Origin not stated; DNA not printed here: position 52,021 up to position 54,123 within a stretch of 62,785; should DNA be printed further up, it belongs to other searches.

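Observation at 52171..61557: Formate-linked Hdr module combining a membrane cytochrome-b/HdrC fusion, HdrB, a double HdrA, MvhD and a cytoplasmic Sec-FdhA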

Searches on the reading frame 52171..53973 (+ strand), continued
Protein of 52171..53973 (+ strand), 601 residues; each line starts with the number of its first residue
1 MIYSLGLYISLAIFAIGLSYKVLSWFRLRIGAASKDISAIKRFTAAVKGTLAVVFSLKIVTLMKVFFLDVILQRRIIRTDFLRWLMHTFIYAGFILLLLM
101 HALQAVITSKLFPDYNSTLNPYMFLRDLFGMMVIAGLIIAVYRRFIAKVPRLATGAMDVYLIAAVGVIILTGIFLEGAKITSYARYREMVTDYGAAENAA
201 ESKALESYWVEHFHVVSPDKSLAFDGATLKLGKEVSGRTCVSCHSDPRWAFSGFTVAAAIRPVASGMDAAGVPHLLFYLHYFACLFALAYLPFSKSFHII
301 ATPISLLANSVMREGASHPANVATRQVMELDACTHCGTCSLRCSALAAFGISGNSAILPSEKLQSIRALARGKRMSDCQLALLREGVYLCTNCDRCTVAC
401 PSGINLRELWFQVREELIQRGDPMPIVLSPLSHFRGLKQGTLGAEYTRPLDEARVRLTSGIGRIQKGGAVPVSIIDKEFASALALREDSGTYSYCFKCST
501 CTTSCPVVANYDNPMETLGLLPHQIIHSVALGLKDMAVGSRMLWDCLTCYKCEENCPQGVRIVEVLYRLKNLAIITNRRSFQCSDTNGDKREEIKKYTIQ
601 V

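Call 15: find_homologous_proteins(query=window:52171-53973:+, max_evalue=1e-10)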
Query window:52171-53973:+ (601 aa): 2372 proteins with E <= 1e-10 among 8000 candidates; the best 120 are listed.
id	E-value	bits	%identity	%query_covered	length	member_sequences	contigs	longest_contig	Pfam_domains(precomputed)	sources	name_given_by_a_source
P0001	0.0e+0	1264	92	100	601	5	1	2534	PF02665.20,PF13484.12,PF12838.13,PF13534.12,PF13237.12,PF13183.12,PF13187.12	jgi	jgi:heterodisulfide reductase subunit C/nitrate reductase gamma subunit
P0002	0.0e+0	1236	93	100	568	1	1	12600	PF13484.12,PF12838.13,PF13534.12,PF13237.12,PF13183.12,PF13187.12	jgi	jgi:heterodisulfide reductase subunit C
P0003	0.0e+0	1056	77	99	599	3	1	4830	PF02665.20,PF12797.13,PF12838.13,PF13534.12,PF13237.12,PF13183.12,PF13187.12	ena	-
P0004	6.8e-292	988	75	95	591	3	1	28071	PF02665.20,PF13746.12,PF12838.13,PF13534.12,PF13237.12,PF13183.12,PF13187.12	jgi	jgi:heterodisulfide reductase subunit C/nitrate reductase gamma subunit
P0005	5.0e-264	896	67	95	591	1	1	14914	PF02665.20,PF12838.13,PF13534.12,PF13237.12,PF13183.12,PF13187.12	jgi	jgi:heterodisulfide reductase subunit C/nitrate reductase gamma subunit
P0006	1.5e-254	864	65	95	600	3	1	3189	PF02665.20,PF13534.12,PF13237.12,PF13183.12,PF13187.12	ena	-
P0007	4.3e-253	859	64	96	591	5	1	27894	PF02665.20,PF12797.13,PF13484.12,PF12838.13,PF13534.12,PF13237.12,PF13183.12,PF13187.12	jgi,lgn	jgi:heterodisulfide reductase subunit C/nitrate reductase gamma subunit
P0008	1.4e-249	848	62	97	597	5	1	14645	PF12797.13,PF12838.13,PF13534.12,PF13237.12,PF13183.12,PF13187.12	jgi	jgi:heterodisulfide reductase subunit C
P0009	2.8e-249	847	64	96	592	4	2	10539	PF02665.20,PF12797.13,PF13746.12,PF13484.12,PF12838.13,PF13534.12,PF13237.12,PF13183.12,PF13187.12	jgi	jgi:heterodisulfide reductase subunit C/nitrate reductase gamma subunit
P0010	5.7e-248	843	63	96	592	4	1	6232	PF02665.20,PF12797.13,PF13746.12,PF13484.12,PF12838.13,PF13534.12,PF13237.12,PF13183.12,PF13187.12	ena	-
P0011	6.1e-242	823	59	99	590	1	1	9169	PF02665.20,PF13484.12,PF12838.13,PF13534.12,PF13237.12,PF13183.12,PF13187.12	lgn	-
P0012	1.2e-239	815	63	95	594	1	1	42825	PF12797.13,PF12838.13,PF13534.12,PF13237.12,PF13183.12,PF13187.12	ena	-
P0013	1.2e-236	805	59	96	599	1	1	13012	PF02665.20,PF13534.12,PF13237.12,PF13183.12,PF13187.12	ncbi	ncbi:4Fe-4S dicluster domain-containing protein [Spirochaetota bacterium]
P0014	2.8e-236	804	61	94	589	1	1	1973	PF02665.20,PF12797.13,PF13746.12,PF13484.12,PF12838.13,PF13534.12,PF13237.12,PF13183.12,PF13187.12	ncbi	-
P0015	7.4e-235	799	60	96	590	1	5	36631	PF02665.20,PF13746.12,PF13484.12,PF12838.13,PF13534.12,PF13237.12,PF13183.12,PF13187.12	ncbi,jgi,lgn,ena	-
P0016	2.2e-232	791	57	96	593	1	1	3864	PF02665.20,PF13534.12,PF13237.12,PF13183.12,PF13187.12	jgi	jgi:heterodisulfide reductase subunit C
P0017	1.5e-231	788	58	96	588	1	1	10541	PF02665.20,PF12797.13,PF13746.12,PF13484.12,PF12838.13,PF13534.12,PF13237.12,PF13183.12,PF13187.12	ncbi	-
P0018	1.9e-226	771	57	95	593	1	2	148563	PF02665.20,PF13746.12,PF12838.13,PF13534.12,PF13237.12,PF13183.12,PF13187.12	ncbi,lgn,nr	ncbi:MAG: 4Fe-4S dicluster domain-containing protein [Spirochaetota bacterium]|nr:4Fe-4S dicluster d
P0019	4.4e-225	767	57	96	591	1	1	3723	PF02665.20,PF12838.13,PF13534.12,PF13237.12,PF13183.12,PF13187.12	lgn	-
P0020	2.3e-224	765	56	98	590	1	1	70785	PF14697.12,PF02665.20,PF12797.13,PF13746.12,PF13484.12,PF12838.13,PF13534.12,PF13237.12,PF13183.12,PF13187.12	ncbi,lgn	-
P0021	5.8e-224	763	57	97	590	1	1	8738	PF14697.12,PF02665.20,PF12797.13,PF13746.12,PF13484.12,PF12838.13,PF13534.12,PF13237.12,PF13183.12,PF13187.12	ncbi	-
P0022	2.4e-223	761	57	96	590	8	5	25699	PF14697.12,PF02665.20,PF12797.13,PF13746.12,PF13484.12,PF12838.13,PF13534.12,PF13237.12,PF13183.12,PF13187.12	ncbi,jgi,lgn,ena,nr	ncbi:MAG: hypothetical protein DRH24_12310 [Deltaproteobacteria bacterium]|nr:MAG: hypothetical prot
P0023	4.6e-223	760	56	98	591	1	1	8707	PF14697.12,PF02665.20,PF12797.13,PF13746.12,PF13484.12,PF12838.13,PF13534.12,PF13237.12,PF13183.12,PF13187.12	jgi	-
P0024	4.9e-223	760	57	96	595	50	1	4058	PF14697.12,PF02665.20,PF12797.13,PF13746.12,PF13484.12,PF12838.13,PF13534.12,PF13237.12,PF13183.12,PF13187.12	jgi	-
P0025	1.7e-222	758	55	99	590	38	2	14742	PF14697.12,PF02665.20,PF12797.13,PF13746.12,PF13484.12,PF12838.13,PF13534.12,PF13237.12,PF13183.12,PF13187.12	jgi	jgi:heterodisulfide reductase subunit C/nitrate reductase gamma subunit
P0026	2.0e-222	758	56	96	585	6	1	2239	PF14697.12,PF02665.20,PF00037.33,PF13746.12,PF13484.12,PF12838.13,PF13534.12,PF13237.12,PF13183.12,PF13187.12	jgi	jgi:heterodisulfide reductase subunit C/nitrate reductase gamma subunit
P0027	6.9e-222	756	57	95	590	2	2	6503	PF14697.12,PF02665.20,PF12797.13,PF13746.12,PF13484.12,PF12838.13,PF13534.12,PF13237.12,PF13183.12,PF13187.12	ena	-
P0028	7.2e-222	756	56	97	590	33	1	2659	PF02665.20,PF12797.13,PF13746.12,PF13484.12,PF12838.13,PF13534.12,PF13237.12,PF13183.12,PF13187.12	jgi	-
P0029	8.3e-222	756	56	96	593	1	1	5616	PF02665.20,PF12797.13,PF13746.12,PF13484.12,PF12838.13,PF13534.12,PF13237.12,PF13183.12,PF13187.12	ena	-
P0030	1.4e-221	755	56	96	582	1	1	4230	PF14697.12,PF02665.20,PF00037.33,PF13746.12,PF13484.12,PF12838.13,PF13534.12,PF13237.12,PF13183.12,PF13187.12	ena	-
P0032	3.8e-221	754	56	97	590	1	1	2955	PF14697.12,PF02665.20,PF12797.13,PF13746.12,PF13484.12,PF12838.13,PF13534.12,PF13237.12,PF13183.12,PF13187.12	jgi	jgi:heterodisulfide reductase subunit C/nitrate reductase gamma subunit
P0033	4.3e-221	754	56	97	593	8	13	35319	PF02665.20,PF13484.12,PF12838.13,PF13534.12,PF13237.12,PF13183.12,PF13187.12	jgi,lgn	-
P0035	1.5e-220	752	55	96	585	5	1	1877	PF14697.12,PF02665.20,PF13746.12,PF13484.12,PF12838.13,PF13534.12,PF13237.12,PF13183.12,PF13187.12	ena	-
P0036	2.0e-220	752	55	97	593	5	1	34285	PF02665.20,PF12797.13,PF13746.12,PF13484.12,PF12838.13,PF13534.12,PF13237.12,PF13183.12,PF13187.12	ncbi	-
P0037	2.3e-220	751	56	96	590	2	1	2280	PF14697.12,PF02665.20,PF12797.13,PF13746.12,PF13484.12,PF12838.13,PF13534.12,PF13237.12,PF13183.12,PF13187.12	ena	-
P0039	3.0e-220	751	56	96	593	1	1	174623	PF02665.20,PF12797.13,PF00037.33,PF13484.12,PF12838.13,PF13534.12,PF13237.12,PF13183.12,PF13187.12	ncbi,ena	-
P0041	6.5e-220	750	55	97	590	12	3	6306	PF14697.12,PF02665.20,PF12797.13,PF13746.12,PF13484.12,PF12838.13,PF13534.12,PF13237.12,PF13183.12,PF13187.12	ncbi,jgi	ncbi:MAG: 4Fe-4S dicluster domain-containing protein [Desulfobacterales bacterium]|jgi:heterodisulfi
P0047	4.3e-219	747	56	96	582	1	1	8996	PF14697.12,PF02665.20,PF00037.33,PF13746.12,PF13484.12,PF12838.13,PF13534.12,PF13237.12,PF13183.12,PF13187.12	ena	-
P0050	6.7e-219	747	54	96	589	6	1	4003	PF02665.20,PF12797.13,PF13746.12,PF12838.13,PF13534.12,PF13237.12,PF13183.12,PF13187.12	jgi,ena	-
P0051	8.5e-219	746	57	96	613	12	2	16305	PF14697.12,PF02665.20,PF12797.13,PF13746.12,PF12838.13,PF13534.12,PF13237.12,PF13183.12,PF13187.12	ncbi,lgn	ncbi:MAG: 4Fe-4S dicluster domain-containing protein [Desulfobacterales bacterium]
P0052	1.1e-218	746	55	96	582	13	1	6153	PF14697.12,PF02665.20,PF00037.33,PF13746.12,PF13484.12,PF12838.13,PF13534.12,PF13237.12,PF13183.12,PF13187.12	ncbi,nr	ncbi:MAG: 4Fe-4S dicluster domain-containing protein [Desulfobulbaceae bacterium]|nr:4Fe-4S dicluste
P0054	1.5e-218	745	55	96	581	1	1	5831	PF14697.12,PF02665.20,PF00037.33,PF13746.12,PF13484.12,PF12838.13,PF13534.12,PF13237.12,PF13183.12,PF13187.12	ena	-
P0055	1.5e-218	745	54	97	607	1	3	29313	PF14697.12,PF02665.20,PF12797.13,PF13746.12,PF13484.12,PF12838.13,PF13534.12,PF13237.12,PF13183.12,PF13187.12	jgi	jgi:heterodisulfide reductase subunit C/nitrate reductase gamma subunit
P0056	1.8e-218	745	54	98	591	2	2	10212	PF02665.20,PF13484.12,PF12838.13,PF13534.12,PF13237.12,PF13183.12,PF13187.12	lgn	-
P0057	1.8e-218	745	55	96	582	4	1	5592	PF14697.12,PF02665.20,PF00037.33,PF13746.12,PF13484.12,PF12838.13,PF13534.12,PF13237.12,PF13183.12,PF13187.12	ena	-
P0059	3.9e-218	744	55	98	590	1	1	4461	PF02665.20,PF12797.13,PF12838.13,PF13534.12,PF13237.12,PF13183.12,PF13187.12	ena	-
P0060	4.1e-218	744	55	97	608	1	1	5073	PF14697.12,PF02665.20,PF13746.12,PF13484.12,PF12838.13,PF13534.12,PF13237.12,PF13183.12,PF13187.12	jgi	jgi:heterodisulfide reductase subunit C/nitrate reductase gamma subunit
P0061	4.8e-218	744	54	97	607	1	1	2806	PF14697.12,PF02665.20,PF12797.13,PF13746.12,PF13484.12,PF12838.13,PF13534.12,PF13237.12,PF13183.12,PF13187.12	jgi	jgi:heterodisulfide reductase subunit C/nitrate reductase gamma subunit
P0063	5.2e-218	744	56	96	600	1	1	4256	PF14697.12,PF02665.20,PF13746.12,PF13484.12,PF12838.13,PF13534.12,PF13237.12,PF13183.12,PF13187.12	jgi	-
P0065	8.1e-218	743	54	96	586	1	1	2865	PF14697.12,PF02665.20,PF12797.13,PF00037.33,PF13746.12,PF13484.12,PF12838.13,PF13534.12,PF13237.12,PF13183.12,PF13187.12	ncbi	-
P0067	8.9e-218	743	56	96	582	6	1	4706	PF02665.20,PF13746.12,PF13484.12,PF12838.13,PF13534.12,PF13237.12,PF13183.12,PF13187.12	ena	-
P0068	1.2e-217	742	55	96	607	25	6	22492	PF02665.20,PF12797.13,PF00037.33,PF12838.13,PF13534.12,PF13237.12,PF13183.12,PF13187.12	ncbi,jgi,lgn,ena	jgi:heterodisulfide reductase subunit C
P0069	1.3e-217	742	55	99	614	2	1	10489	PF14697.12,PF02665.20,PF12797.13,PF13746.12,PF13484.12,PF12838.13,PF13534.12,PF13237.12,PF13183.12,PF13187.12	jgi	jgi:heterodisulfide reductase subunit C/nitrate reductase gamma subunit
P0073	1.6e-217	742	54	97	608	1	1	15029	PF02665.20,PF12797.13,PF13746.12,PF13484.12,PF12838.13,PF13534.12,PF13237.12,PF13183.12,PF13187.12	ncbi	-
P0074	1.7e-217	742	55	96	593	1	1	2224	PF14697.12,PF02665.20,PF12797.13,PF00037.33,PF13746.12,PF13484.12,PF12838.13,PF13534.12,PF13237.12,PF13183.12,PF13187.12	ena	-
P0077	2.1e-217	742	55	96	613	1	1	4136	PF14697.12,PF02665.20,PF12838.13,PF13534.12,PF13237.12,PF13183.12,PF13187.12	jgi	-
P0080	3.1e-217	741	55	96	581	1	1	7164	PF14697.12,PF02665.20,PF00037.33,PF13746.12,PF13484.12,PF12838.13,PF13534.12,PF13237.12,PF13183.12,PF13187.12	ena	-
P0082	4.0e-217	741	55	96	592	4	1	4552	PF14697.12,PF17179.10,PF02665.20,PF13746.12,PF13484.12,PF12838.13,PF13534.12,PF13237.12,PF13183.12,PF13187.12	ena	-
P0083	4.1e-217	741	55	96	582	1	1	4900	PF14697.12,PF02665.20,PF00037.33,PF13746.12,PF13484.12,PF12838.13,PF13534.12,PF13237.12,PF13183.12,PF13187.12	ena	-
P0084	4.6e-217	740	55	96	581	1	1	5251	PF14697.12,PF02665.20,PF00037.33,PF13746.12,PF13484.12,PF12838.13,PF13534.12,PF13237.12,PF13183.12,PF13187.12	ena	-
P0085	5.1e-217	740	56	95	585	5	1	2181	PF02665.20,PF12797.13,PF13484.12,PF12838.13,PF13534.12,PF13237.12,PF13183.12,PF13187.12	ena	-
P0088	6.6e-217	740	55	96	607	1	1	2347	PF14697.12,PF02665.20,PF12797.13,PF00037.33,PF13484.12,PF12838.13,PF13534.12,PF13237.12,PF13183.12,PF13187.12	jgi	jgi:heterodisulfide reductase subunit C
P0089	7.1e-217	740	55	96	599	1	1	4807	PF02665.20,PF12797.13,PF00037.33,PF13484.12,PF12838.13,PF13534.12,PF13237.12,PF13183.12,PF13187.12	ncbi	-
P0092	7.9e-217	740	55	96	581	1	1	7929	PF14697.12,PF02665.20,PF00037.33,PF13746.12,PF13484.12,PF12838.13,PF13534.12,PF13237.12,PF13183.12,PF13187.12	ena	-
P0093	8.1e-217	740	56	95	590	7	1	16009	PF14697.12,PF02665.20,PF12797.13,PF13746.12,PF13484.12,PF12838.13,PF13534.12,PF13237.12,PF13183.12,PF13187.12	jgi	jgi:heterodisulfide reductase subunit C/nitrate reductase gamma subunit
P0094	9.6e-217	739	55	96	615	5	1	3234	PF02665.20,PF12797.13,PF13484.12,PF12838.13,PF13534.12,PF13237.12,PF13183.12,PF13187.12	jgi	jgi:heterodisulfide reductase subunit C/nitrate reductase gamma subunit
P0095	1.0e-216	739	54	97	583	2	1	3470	PF14697.12,PF02665.20,PF12797.13,PF00037.33,PF13746.12,PF12838.13,PF13534.12,PF13237.12,PF13183.12,PF12800.13,PF13187.12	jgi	jgi:heterodisulfide reductase subunit C/nitrate reductase gamma subunit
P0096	1.0e-216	739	56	96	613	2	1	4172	PF02665.20,PF12838.13,PF13534.12,PF13237.12,PF13183.12,PF13187.12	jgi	jgi:heterodisulfide reductase subunit C/nitrate reductase gamma subunit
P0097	1.0e-216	739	56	96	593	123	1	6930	PF02665.20,PF12797.13,PF00037.33,PF13746.12,PF13484.12,PF12838.13,PF13534.12,PF13237.12,PF13183.12,PF13187.12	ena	-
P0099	1.1e-216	739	56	95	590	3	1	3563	PF14697.12,PF02665.20,PF12797.13,PF00037.33,PF13746.12,PF13484.12,PF12838.13,PF13534.12,PF13237.12,PF13183.12,PF13187.12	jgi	-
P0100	1.4e-216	739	55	94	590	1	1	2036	PF14697.12,PF02665.20,PF12797.13,PF13746.12,PF13484.12,PF12838.13,PF13534.12,PF13237.12,PF13183.12,PF13187.12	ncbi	-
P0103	2.1e-216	738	55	96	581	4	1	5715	PF14697.12,PF02665.20,PF00037.33,PF13746.12,PF13484.12,PF12838.13,PF13534.12,PF13237.12,PF13183.12,PF13187.12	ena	-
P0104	2.2e-216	738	54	99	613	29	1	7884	PF02665.20,PF13484.12,PF12838.13,PF13534.12,PF13237.12,PF13183.12,PF13187.12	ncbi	-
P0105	2.3e-216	738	55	96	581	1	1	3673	PF14697.12,PF02665.20,PF13746.12,PF13484.12,PF12838.13,PF13534.12,PF13237.12,PF13183.12,PF13187.12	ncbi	-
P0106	2.4e-216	738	55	96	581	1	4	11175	PF14697.12,PF02665.20,PF13746.12,PF13484.12,PF12838.13,PF13534.12,PF13237.12,PF13183.12,PF13187.12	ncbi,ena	-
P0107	2.7e-216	738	56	96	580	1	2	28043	PF02665.20,PF13746.12,PF12838.13,PF13534.12,PF13237.12,PF13183.12,PF13187.12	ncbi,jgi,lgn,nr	ncbi:MAG: 4Fe-4S dicluster domain-containing protein [Desulfatiglans sp.]|jgi:heterodisulfide reduct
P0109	2.9e-216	738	55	96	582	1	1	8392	PF14697.12,PF02665.20,PF00037.33,PF13746.12,PF13484.12,PF12838.13,PF13534.12,PF13237.12,PF13183.12,PF13187.12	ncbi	-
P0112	4.0e-216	737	55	96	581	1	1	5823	PF14697.12,PF02665.20,PF00037.33,PF13746.12,PF13484.12,PF12838.13,PF13534.12,PF13237.12,PF13183.12,PF13187.12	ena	-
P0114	4.2e-216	737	55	96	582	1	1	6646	PF14697.12,PF02665.20,PF00037.33,PF13746.12,PF13484.12,PF12838.13,PF13534.12,PF13237.12,PF13183.12,PF13187.12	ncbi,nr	ncbi:MAG: 4Fe-4S dicluster domain-containing protein [Desulfobacterales bacterium]|nr:4Fe-4S diclust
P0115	4.2e-216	737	55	96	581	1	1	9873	PF14697.12,PF02665.20,PF00037.33,PF13746.12,PF13484.12,PF12838.13,PF13534.12,PF13237.12,PF13183.12,PF13187.12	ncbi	-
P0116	4.2e-216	737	55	96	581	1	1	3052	PF14697.12,PF02665.20,PF00037.33,PF13746.12,PF13484.12,PF12838.13,PF13534.12,PF13237.12,PF13183.12,PF13187.12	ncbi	-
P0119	5.0e-216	737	55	96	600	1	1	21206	PF02665.20,PF12797.13,PF13746.12,PF13484.12,PF12838.13,PF13534.12,PF13237.12,PF13183.12,PF13187.12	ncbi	ncbi:4Fe-4S dicluster domain-containing protein [Thermodesulfobacteriota bacterium]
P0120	5.0e-216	737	56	96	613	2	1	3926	PF02665.20,PF13484.12,PF12838.13,PF13534.12,PF13237.12,PF13183.12,PF13187.12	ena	-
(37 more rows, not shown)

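Call 16: find_related_loci(query=window:52171-53973:+, collection=genome_contigs, flank=10000)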
Query window:52171-53973:+ (601 aa) in genome_contigs; peptide patterns used: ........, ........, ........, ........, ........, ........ (x = any residue, [..] = any of these).
192 stretches matched a pattern; 126 encode a relative of the query (tblastn E <= 1e-3); the best 80 are kept; 80 distinct loci.
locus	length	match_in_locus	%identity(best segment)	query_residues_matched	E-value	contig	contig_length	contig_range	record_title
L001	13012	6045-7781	59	2-577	0e+0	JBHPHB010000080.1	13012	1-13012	Spirochaetota bacterium isolate SAG AM-311-O03 NODE_80_length_13012_cov_24.741761, whole genome shotgun sequence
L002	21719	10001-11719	58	1-574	0e+0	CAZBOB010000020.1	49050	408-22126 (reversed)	MAG TPA_asm: uncultured Desulfobacteraceae bacterium isolate binchicken_co34_357 genome assembly, contig: NODE_914_lengt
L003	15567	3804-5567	56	1-592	0e+0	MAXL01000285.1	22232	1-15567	MAG: Desulfobacterales bacterium S5133MH16 k99_230980, whole genome shotgun sequence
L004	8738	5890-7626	57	1-580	0e+0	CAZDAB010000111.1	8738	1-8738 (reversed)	MAG TPA_asm: uncultured Desulfobacteraceae bacterium isolate binchicken_co89_303 genome assembly, contig: NODE_16678_len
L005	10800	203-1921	57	1-574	0e+0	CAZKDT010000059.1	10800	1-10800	MAG TPA_asm: uncultured Desulfobacteraceae bacterium isolate binchicken_co357_137 genome assembly, contig: NODE_2964_len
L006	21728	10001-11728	56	1-574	0e+0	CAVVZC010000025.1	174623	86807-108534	MAG: uncultured delta proteobacterium isolate MFD03551.bin.1.10 genome assembly, contig: contig_56707, whole genome shot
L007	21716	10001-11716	57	1-573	0e+0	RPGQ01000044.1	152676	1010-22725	MAG: Desulfobacteraceae bacterium Eth-SRB2 Scaffold163_pilon, whole genome shotgun sequence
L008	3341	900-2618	56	1-574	0e+0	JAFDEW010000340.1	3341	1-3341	MAG: Deltaproteobacteria bacterium isolate Meg19_46_Bin_253 Meg19_46_Bin_253_scaffold_103216, whole genome shotgun seque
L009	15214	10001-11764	56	1-592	0e+0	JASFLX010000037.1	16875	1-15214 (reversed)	MAG: Desulfobacterales bacterium isolate D0817M20remetaG_Bin_243 D0817M20remetaG_FD_scaffold_403_c1, whole genome shotgu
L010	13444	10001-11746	56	1-580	0e+0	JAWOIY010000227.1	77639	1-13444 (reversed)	MAG: Desulfobacterales bacterium isolate CWP6-1.bin.108 k191_3416400, whole genome shotgun sequence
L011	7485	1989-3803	54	1-594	0e+0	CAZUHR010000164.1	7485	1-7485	MAG TPA_asm: uncultured Desulfobacteraceae bacterium isolate binchicken_co129_132 genome assembly, contig: NODE_32976_le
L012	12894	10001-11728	55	1-574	0e+0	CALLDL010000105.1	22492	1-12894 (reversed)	MAG: uncultured Desulfobacterales bacterium isolate N2_Bin_METABAT__2_1 genome assembly, contig: c_000000734619, whole g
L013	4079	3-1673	57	17-574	0e+0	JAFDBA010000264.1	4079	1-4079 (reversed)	MAG: Deltaproteobacteria bacterium isolate AB_69_Bin_188 AB_69_Bin_188_scaffold_152516, whole genome shotgun sequence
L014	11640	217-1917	56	1-574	0e+0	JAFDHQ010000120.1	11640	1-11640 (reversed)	MAG: Deltaproteobacteria bacterium isolate Meg22_1214_Bin_280 Meg22_1214_Bin_280_scaffold_35955, whole genome shotgun se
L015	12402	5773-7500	55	1-574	0e+0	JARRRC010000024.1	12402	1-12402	MAG: Desulfobacterales bacterium isolate Spart_218_MAG scaffold_2502, whole genome shotgun sequence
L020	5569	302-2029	55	1-574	0e+0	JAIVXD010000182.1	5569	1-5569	MAG: Anaerolineales bacterium isolate HYP3_US_12_3 NODE_9973_length_5569_cov_1.310092, whole genome shotgun sequence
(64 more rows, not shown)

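Call 26: find_encoding_contigs(protein=P0004, flank=10000, max_places=2)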
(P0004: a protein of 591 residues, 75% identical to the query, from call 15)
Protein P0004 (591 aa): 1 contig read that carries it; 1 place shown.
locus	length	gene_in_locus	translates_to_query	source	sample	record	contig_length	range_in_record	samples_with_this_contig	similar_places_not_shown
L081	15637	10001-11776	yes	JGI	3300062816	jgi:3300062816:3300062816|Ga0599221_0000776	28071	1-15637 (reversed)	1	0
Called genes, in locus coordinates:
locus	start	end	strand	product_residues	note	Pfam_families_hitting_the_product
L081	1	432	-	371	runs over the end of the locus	-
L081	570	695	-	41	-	-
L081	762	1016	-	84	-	PF00106:adh_short, PF13561:adh_short_C2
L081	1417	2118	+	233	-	PF06210:DUF1003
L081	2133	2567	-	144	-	-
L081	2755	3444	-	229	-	PF00657:Lipase_GDSL, PF13472:Lipase_GDSL_2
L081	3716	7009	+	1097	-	PF00873:ACR_tran, PF03176:MMPL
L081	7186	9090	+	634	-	PF08448:PAS_4 (faint), PF24820:Diguanyl_cycl_sensor (faint), PF00989:PAS, PF13188:PAS_8 (weak), PF13426:PAS_9, PF00512:HisKA, PF02518:HATPase_c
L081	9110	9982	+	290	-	PF02219:MTHFR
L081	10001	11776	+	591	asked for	PF02665:Nitrate_red_gam (faint), PF13187:Fer4_9 (faint), PF12838:Fer4_7 (faint), PF13746:Fer4_18 (faint), PF13183:Fer4_8, PF13237:Fer4_10 (weak), PF13534:Fer4_17 (weak)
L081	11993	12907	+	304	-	PF02754:CCG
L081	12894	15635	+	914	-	?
